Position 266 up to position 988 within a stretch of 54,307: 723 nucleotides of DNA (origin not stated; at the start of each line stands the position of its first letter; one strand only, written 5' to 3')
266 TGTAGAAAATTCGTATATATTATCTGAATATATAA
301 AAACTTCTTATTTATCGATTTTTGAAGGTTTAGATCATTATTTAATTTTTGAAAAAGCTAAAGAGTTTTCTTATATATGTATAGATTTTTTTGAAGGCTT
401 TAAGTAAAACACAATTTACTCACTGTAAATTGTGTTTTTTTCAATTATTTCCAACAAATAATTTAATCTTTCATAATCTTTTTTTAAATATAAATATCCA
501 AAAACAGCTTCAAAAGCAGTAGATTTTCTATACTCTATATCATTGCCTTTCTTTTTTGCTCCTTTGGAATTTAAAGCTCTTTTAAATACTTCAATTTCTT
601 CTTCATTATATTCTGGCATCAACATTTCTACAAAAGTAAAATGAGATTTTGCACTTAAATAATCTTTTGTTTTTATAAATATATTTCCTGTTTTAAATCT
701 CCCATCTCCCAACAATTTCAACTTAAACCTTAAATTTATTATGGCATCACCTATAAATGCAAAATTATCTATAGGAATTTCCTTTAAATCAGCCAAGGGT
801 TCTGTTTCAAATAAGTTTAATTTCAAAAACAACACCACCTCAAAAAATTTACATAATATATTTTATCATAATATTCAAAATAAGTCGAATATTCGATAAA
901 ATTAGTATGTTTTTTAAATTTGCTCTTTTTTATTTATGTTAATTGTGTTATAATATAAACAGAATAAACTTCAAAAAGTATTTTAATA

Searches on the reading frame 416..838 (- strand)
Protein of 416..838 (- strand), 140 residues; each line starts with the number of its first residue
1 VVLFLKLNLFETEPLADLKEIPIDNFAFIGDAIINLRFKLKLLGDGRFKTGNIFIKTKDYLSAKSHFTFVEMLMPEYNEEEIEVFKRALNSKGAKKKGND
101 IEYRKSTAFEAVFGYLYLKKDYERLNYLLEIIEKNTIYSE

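Call 22: search_protein_families(library=pfam, proteins=[window:416-838:-], max_evalue=0.00001)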
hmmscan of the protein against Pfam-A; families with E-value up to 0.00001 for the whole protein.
window:416-838:- (140 aa): 1 family
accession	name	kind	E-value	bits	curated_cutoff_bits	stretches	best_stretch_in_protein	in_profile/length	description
PF00636.31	Ribonuclease_3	-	3.1e-13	50.8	27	1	25-120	2-101/102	Ribonuclease III domain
